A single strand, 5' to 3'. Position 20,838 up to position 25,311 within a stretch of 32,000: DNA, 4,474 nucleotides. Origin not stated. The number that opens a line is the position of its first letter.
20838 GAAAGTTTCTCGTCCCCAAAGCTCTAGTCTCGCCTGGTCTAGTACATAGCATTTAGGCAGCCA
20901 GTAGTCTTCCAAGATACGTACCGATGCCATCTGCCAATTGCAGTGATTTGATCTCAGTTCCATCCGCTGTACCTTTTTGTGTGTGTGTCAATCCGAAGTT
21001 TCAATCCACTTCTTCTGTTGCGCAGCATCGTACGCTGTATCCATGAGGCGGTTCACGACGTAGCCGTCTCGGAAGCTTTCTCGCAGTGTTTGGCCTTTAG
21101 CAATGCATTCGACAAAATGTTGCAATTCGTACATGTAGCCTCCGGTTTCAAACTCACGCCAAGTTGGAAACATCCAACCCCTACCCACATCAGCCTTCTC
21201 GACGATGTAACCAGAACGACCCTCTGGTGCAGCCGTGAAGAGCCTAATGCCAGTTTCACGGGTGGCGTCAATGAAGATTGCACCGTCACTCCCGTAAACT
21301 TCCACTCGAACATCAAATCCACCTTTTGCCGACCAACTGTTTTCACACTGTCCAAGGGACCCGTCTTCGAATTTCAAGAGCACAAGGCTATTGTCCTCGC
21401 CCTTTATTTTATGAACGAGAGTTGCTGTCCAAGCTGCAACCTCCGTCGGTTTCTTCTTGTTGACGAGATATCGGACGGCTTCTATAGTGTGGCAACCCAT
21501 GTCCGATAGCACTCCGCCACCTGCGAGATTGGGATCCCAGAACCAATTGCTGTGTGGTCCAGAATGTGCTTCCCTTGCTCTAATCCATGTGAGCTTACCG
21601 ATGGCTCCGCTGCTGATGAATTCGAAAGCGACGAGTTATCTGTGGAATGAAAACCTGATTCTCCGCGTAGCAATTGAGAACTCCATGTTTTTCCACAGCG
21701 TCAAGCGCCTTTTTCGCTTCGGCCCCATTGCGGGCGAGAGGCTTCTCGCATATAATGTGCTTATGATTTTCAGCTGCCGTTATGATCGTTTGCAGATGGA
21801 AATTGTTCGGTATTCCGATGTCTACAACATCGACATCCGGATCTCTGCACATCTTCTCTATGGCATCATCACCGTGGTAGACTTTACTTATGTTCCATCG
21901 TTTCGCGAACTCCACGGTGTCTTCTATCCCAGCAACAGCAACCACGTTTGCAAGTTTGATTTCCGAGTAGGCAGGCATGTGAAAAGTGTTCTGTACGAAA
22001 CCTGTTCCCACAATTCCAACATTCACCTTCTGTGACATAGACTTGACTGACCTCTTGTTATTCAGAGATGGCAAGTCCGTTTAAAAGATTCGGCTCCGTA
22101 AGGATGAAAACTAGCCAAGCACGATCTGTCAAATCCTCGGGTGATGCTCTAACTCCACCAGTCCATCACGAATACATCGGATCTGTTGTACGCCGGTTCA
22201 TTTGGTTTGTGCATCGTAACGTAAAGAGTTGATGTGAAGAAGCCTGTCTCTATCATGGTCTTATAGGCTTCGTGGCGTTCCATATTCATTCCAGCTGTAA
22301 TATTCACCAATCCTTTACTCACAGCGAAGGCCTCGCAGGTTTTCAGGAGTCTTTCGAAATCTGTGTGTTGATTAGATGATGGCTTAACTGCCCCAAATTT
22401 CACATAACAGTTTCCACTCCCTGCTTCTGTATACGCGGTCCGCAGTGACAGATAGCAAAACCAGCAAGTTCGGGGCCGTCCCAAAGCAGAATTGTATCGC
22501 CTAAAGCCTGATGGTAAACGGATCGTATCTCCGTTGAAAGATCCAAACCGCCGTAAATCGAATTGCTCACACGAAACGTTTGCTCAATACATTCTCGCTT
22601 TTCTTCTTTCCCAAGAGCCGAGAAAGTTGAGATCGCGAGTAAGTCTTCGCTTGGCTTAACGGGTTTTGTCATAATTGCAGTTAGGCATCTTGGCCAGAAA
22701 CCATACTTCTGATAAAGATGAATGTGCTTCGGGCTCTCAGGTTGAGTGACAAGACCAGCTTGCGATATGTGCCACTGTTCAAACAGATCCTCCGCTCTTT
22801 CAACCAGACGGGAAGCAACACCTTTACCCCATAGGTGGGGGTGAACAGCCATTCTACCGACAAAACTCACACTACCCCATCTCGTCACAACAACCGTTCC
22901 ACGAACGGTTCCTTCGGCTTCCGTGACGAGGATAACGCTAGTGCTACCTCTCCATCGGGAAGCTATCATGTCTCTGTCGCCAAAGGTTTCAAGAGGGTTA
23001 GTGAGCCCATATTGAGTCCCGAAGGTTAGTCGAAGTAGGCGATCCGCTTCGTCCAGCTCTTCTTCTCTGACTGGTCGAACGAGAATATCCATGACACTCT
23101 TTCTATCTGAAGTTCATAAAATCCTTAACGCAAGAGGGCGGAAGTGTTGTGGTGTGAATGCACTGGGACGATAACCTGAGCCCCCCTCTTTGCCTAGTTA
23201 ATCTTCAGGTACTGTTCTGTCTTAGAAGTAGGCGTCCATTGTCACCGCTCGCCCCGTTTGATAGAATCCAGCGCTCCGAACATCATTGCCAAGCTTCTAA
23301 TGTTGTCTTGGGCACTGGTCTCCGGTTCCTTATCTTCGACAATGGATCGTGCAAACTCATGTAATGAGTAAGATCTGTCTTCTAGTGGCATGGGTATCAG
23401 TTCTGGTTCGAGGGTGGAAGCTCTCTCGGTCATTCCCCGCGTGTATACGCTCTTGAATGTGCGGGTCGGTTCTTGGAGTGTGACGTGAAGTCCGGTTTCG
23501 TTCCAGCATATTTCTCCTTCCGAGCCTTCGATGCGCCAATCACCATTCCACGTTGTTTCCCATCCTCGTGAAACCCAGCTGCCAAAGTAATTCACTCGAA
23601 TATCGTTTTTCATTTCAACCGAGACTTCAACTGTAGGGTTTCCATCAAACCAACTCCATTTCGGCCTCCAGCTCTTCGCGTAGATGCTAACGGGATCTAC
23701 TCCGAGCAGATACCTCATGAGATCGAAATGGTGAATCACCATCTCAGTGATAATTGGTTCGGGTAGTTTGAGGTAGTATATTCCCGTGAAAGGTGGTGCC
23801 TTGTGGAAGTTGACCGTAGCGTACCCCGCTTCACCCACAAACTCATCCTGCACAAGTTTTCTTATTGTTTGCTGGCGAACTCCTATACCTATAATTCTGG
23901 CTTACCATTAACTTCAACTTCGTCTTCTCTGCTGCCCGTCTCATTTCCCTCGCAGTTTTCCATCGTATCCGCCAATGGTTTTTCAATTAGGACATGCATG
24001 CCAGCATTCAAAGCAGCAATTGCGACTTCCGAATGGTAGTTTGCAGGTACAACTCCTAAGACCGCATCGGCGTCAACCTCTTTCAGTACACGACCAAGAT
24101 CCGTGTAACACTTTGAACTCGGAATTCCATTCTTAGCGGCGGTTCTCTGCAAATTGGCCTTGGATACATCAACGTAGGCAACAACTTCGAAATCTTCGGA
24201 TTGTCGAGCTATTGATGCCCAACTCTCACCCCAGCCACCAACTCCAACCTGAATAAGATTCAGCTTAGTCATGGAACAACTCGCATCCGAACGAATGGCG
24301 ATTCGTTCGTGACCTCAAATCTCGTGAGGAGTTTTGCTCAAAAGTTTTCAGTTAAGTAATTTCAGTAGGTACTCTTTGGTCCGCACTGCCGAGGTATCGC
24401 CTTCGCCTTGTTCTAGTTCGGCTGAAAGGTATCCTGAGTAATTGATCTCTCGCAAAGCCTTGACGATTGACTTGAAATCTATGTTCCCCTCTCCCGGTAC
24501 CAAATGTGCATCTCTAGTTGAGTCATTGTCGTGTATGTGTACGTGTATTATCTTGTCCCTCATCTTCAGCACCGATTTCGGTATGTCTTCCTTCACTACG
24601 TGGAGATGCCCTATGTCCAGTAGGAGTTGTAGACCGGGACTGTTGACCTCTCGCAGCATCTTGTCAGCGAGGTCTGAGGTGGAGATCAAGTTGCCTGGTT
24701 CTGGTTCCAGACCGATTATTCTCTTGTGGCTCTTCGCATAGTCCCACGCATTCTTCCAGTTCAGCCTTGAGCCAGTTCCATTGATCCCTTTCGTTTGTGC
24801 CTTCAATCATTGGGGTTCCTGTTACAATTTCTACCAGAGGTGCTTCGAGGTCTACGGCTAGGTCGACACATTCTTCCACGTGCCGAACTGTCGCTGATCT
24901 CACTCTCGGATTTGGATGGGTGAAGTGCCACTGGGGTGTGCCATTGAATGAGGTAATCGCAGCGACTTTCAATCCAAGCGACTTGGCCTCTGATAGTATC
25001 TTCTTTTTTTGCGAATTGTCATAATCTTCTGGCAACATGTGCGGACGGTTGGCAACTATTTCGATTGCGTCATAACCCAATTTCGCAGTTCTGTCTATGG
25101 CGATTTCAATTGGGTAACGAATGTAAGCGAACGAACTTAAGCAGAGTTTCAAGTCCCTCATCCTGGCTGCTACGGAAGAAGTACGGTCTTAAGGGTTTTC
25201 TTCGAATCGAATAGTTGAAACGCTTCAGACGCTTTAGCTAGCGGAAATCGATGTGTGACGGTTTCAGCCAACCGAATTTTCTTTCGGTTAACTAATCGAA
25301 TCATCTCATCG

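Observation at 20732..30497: About 52-bp direct repeats bracket a 9.7-kb island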

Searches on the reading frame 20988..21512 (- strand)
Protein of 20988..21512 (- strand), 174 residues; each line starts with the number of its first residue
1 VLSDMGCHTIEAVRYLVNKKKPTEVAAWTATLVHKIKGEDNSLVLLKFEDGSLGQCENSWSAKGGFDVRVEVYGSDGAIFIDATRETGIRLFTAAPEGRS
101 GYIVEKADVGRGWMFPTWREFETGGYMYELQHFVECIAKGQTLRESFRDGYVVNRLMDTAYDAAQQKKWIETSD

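Call 12: search_protein_families(library=pfam, proteins=[window:20988-21512:-], max_evalue=0.01)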
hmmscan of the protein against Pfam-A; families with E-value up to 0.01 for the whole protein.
window:20988-21512:- (174 aa): 2 families
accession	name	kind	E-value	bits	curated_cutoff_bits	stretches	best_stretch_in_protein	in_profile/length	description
PF02894.22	GFO_IDH_MocA_C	-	1.1e-19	71.5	22.9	1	2-171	43-217/218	Oxidoreductase family, C-terminal alpha/beta domain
PF22725.1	GFO_IDH_MocA_C3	-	2.5e-18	66.7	27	1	2-79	46-123/124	GFO/IDH/MocA C-terminal domain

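Call 74: search_protein_families(library=ncbifam, proteins=[window:20988-21512:-], max_evalue=0.001)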
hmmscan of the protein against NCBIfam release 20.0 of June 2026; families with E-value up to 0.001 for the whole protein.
window:20988-21512:- (174 aa): 5 families
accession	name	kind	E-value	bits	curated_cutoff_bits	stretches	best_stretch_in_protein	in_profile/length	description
TIGR04380.1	myo_inos_iolG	equivalog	1.9e-20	73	355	1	1-170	169-329/330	inositol 2-dehydrogenase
NF052479.1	LevoglcsnDh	equivalog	1.7e-11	43.4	650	1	36-171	243-385/386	levoglucosan dehydrogenase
NF052679.1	InsChiInosDhIolG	equivalog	2.3e-06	26.8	540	1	4-165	172-320/343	bifunctional inositol 2-dehydrogenase/D-chiro-inositol 1-dehydrogenase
NF040723.1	UDP-GlcNAcDh_Arch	equivalog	3.4e-06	26.8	450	1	4-82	164-238/302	UDP-N-acetylglucosamine 3-dehydrogenase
NF041392.1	XylDh_Gfo6_Halo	equivalog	5e-05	22.2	350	1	3-170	198-348/350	D-xylose 1-dehydrogenase Gfo6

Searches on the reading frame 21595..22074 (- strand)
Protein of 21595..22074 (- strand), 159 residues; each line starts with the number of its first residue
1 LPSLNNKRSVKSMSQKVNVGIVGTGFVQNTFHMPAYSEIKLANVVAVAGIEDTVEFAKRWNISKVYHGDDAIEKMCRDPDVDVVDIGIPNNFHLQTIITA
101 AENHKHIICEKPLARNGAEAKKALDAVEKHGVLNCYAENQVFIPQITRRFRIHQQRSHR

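Call 12: search_protein_families(library=pfam, proteins=[window:21595-22074:-], max_evalue=0.01)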
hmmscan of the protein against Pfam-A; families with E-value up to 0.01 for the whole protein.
window:21595-22074:- (159 aa): 1 family
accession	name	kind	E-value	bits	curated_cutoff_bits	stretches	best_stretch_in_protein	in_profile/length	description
PF01408.29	GFO_IDH_MocA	-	9.7e-22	78.4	24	1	17-133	1-115/120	Oxidoreductase family, NAD-binding Rossmann fold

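Call 74: search_protein_families(library=ncbifam, proteins=[window:21595-22074:-], max_evalue=0.001)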
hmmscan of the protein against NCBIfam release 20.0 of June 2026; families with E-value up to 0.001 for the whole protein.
window:21595-22074:- (159 aa): 8 families
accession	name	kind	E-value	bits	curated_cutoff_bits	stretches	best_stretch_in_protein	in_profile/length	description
NF052479.1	LevoglcsnDh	equivalog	3.4e-21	75.4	650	1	15-145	2-138/386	levoglucosan dehydrogenase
TIGR04380.1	myo_inos_iolG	equivalog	3.5e-18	65.6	355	1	16-132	1-116/330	inositol 2-dehydrogenase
NF041392.1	XylDh_Gfo6_Halo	equivalog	8.8e-13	47.8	350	1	12-133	12-135/350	D-xylose 1-dehydrogenase Gfo6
NF040723.1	UDP-GlcNAcDh_Arch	equivalog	2.4e-12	47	450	1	18-147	2-127/302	UDP-N-acetylglucosamine 3-dehydrogenase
NF008607.0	PRK11579.1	subfamily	4.4e-12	45.6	330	1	13-129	1-113/346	oxidoreductase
NF052679.1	InsChiInosDhIolG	equivalog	6e-10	38.6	540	1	17-131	3-117/343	bifunctional inositol 2-dehydrogenase/D-chiro-inositol 1-dehydrogenase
NF058563.1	BT_2159_fam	equivalog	4.9e-06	25.8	650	1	17-139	1-124/350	disaccharide 3-dehydrogenase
NF058561.1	BT_2158_fam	equivalog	0.00016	20.4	750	1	9-132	28-148/487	glycoside 3-dehydrogenase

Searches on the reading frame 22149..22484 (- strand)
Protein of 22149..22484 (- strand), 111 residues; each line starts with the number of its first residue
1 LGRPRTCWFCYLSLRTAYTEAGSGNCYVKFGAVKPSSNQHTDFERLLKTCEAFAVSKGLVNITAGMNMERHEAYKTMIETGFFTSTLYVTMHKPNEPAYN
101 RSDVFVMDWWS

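Call 25: search_protein_families(library=pfam, proteins=[window:22149-22484:-], max_evalue=0.01)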
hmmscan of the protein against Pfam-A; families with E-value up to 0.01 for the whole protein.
window:22149-22484:- (111 aa): 0 families
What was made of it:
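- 22149..23092 (-): GNAT acetyltransferase, probably frameshifted (two overlapping ORFs). The 111-aa C-terminal ORF has no Pfam hit (call 25), so the disruption is probable rather than proven.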

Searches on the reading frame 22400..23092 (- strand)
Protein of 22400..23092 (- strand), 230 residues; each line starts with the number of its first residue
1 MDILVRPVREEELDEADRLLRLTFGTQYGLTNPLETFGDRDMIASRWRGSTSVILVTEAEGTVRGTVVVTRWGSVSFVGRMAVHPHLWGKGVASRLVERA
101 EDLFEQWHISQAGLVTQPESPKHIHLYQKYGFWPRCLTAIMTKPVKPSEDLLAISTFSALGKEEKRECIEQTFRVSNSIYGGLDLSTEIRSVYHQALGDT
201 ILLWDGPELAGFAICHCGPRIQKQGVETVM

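Call 12: search_protein_families(library=pfam, proteins=[window:22400-23092:-], max_evalue=0.01)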
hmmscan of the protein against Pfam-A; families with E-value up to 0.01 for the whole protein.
window:22400-23092:- (230 aa): 5 families
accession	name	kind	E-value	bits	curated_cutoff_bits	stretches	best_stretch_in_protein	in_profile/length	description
PF00583.31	Acetyltransf_1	-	2e-13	51.1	20.7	1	37-132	16-116/116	Acetyltransferase (GNAT) family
PF13508.13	Acetyltransf_7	-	7.2e-11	42.8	27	1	52-132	3-82/84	Acetyltransferase (GNAT) domain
PF13673.13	Acetyltransf_10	-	1.8e-06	28.4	23.6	1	35-132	14-107/128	Acetyltransferase (GNAT) domain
PF13527.13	Acetyltransf_9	-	0.00031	21.2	25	0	5-132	2-124/127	Acetyltransferase (GNAT) domain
PF13302.13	Acetyltransf_3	-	0.004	18.3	25.4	1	4-132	3-137/138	Acetyltransferase (GNAT) domain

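Call 74: search_protein_families(library=ncbifam, proteins=[window:22400-23092:-], max_evalue=0.001)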
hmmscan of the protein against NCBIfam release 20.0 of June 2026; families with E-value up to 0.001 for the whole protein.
window:22400-23092:- (230 aa): 3 families
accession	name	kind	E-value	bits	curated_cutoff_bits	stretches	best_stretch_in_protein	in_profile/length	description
NF002959.0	PRK03624.1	equivalog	4.7e-08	32.9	124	1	42-133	39-130/147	GNAT family acetyltransferase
NF040501.1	resist_ArsN2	equivalog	0.00075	19.1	125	0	53-117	26-90/133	arsenic resistance N-acetyltransferase ArsN2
NF008212.0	PRK10975.1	equivalog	0.00093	19.1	219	0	54-131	141-219/232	dTDP-4-amino-4,6-dideoxy-D-galactose acyltransferase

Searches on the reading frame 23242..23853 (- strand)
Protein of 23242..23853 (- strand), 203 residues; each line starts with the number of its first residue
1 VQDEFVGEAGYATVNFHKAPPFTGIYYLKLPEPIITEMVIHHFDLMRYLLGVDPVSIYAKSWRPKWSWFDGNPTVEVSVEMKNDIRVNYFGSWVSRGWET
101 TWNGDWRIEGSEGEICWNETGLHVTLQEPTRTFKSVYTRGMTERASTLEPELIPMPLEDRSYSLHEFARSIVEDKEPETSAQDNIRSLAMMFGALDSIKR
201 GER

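Call 12: search_protein_families(library=pfam, proteins=[window:23242-23853:-], max_evalue=0.01)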
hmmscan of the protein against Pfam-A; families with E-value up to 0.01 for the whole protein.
window:23242-23853:- (203 aa): 2 families
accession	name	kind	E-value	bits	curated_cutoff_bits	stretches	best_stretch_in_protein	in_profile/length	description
PF22725.1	GFO_IDH_MocA_C3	-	1.9e-08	34.8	27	1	30-115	41-123/124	GFO/IDH/MocA C-terminal domain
PF02894.22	GFO_IDH_MocA_C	-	2.2e-05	24.8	22.9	1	37-201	45-213/218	Oxidoreductase family, C-terminal alpha/beta domain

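Call 74: search_protein_families(library=ncbifam, proteins=[window:23242-23853:-], max_evalue=0.001)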
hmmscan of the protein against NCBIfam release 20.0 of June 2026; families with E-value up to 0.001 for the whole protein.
window:23242-23853:- (203 aa): 1 family
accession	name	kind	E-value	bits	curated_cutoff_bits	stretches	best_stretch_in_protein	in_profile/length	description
TIGR04380.1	myo_inos_iolG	equivalog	3.8e-07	29.3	355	1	23-83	158-221/330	inositol 2-dehydrogenase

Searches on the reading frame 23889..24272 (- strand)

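Call 12: search_protein_families(library=pfam, proteins=[window:23889-24272:-], max_evalue=0.01)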
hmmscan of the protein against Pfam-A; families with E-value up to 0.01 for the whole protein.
window:23889-24272:- (127 aa): 5 families
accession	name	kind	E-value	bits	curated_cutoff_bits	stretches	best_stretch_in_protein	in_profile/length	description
PF01408.29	GFO_IDH_MocA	-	2.1e-18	67.6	24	1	9-108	6-103/120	Oxidoreductase family, NAD-binding Rossmann fold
PF03447.22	NAD_binding_3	-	1.2e-05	26.4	24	1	10-96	1-87/116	Homoserine dehydrogenase, NAD binding domain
PF03435.24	Sacchrp_dh_NADP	-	4.8e-05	24.1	25.1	1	7-95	2-96/129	Saccharopine dehydrogenase NADP binding domain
PF02629.25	CoA_binding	-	0.003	18.7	22.3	1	5-94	5-90/97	CoA binding domain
PF17836.7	PglD_N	-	0.0045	18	23.4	1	5-54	1-45/78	PglD N-terminal domain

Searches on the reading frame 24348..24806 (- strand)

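Call 12: search_protein_families(library=pfam, proteins=[window:24348-24806:-], max_evalue=0.01)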
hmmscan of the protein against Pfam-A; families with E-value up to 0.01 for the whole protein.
window:24348-24806:- (152 aa): 2 families
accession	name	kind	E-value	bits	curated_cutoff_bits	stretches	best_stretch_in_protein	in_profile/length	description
PF01261.30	AP_endonuc_2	-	1.1e-25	91.2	31.1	1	16-135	107-236/249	Xylose isomerase-like TIM barrel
PF03786.19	UxuA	-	0.0043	16.3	23.7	1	40-128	219-315/352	D-mannonate dehydratase (UxuA)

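Call 74: search_protein_families(library=ncbifam, proteins=[window:24348-24806:-], max_evalue=0.001)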
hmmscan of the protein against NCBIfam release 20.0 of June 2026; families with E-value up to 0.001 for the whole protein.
window:24348-24806:- (152 aa): 11 families
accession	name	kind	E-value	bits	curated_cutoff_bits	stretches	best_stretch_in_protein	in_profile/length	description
NF041099.2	keto_glucon_epim_IolO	equivalog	4.8e-18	65.4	300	1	23-150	140-267/269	5-keto-L-gluconate epimerase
NF007360.0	PRK09856.1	equivalog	2.8e-15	56.6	305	1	33-131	150-248/276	fructoselysine 3-epimerase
TIGR04379.1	myo_inos_iolE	equivalog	1.7e-13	50.8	290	2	101-134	236-269/290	myo-inosose-2 dehydratase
TIGR03234.1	OH-pyruv-isom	equivalog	4.1e-13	49.2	353.45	1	36-133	149-242/254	hydroxypyruvate isomerase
NF009688.0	PRK13209.1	subfamily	1.3e-11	44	317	1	18-131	141-254/286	L-ribulose-5-phosphate 3-epimerase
NF051856.1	PsicseEpim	equivalog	2.2e-11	44.1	300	1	39-130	158-244/287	D-psicose 3-epimerase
NF043033.1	OxoTetrIsom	equivalog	5.1e-11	42.8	325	1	36-132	146-238/251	2-oxo-tetronate isomerase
NF009689.0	PRK13210.1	subfamily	3.9e-10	39.4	200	1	16-133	135-258/286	L-ribulose-5-phosphate 3-epimerase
TIGR00542.1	hxl6Piso_put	equivalog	2.3e-09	37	272.15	1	19-131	137-249/279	L-ribulose-5-phosphate 3-epimerase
NF007444.0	PRK09997.1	equivalog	2e-07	30.7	465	1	37-132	151-242/258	hydroxypyruvate isomerase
NF041277.1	coba_remo_CbiR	equivalog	7.3e-06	25.7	105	1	49-130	152-233/249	cobamide remodeling phosphodiesterase CbiR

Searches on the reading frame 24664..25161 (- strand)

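Call 12: search_protein_families(library=pfam, proteins=[window:24664-25161:-], max_evalue=0.01)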
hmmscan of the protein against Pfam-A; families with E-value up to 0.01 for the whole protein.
window:24664-25161:- (165 aa): 1 family
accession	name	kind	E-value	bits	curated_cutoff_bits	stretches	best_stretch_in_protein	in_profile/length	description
PF01261.30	AP_endonuc_2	-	1.7e-15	57.9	31.1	1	23-144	2-117/249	Xylose isomerase-like TIM barrel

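Call 74: search_protein_families(library=ncbifam, proteins=[window:24664-25161:-], max_evalue=0.001)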
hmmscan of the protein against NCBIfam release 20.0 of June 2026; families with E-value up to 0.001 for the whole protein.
window:24664-25161:- (165 aa): 2 families
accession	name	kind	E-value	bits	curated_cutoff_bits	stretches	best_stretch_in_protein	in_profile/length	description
NF007360.0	PRK09856.1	equivalog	3.8e-09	36.5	305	1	5-142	2-138/276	fructoselysine 3-epimerase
NF041099.2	keto_glucon_epim_IolO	equivalog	4.5e-07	29.5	300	1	19-143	24-142/269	5-keto-L-gluconate epimerase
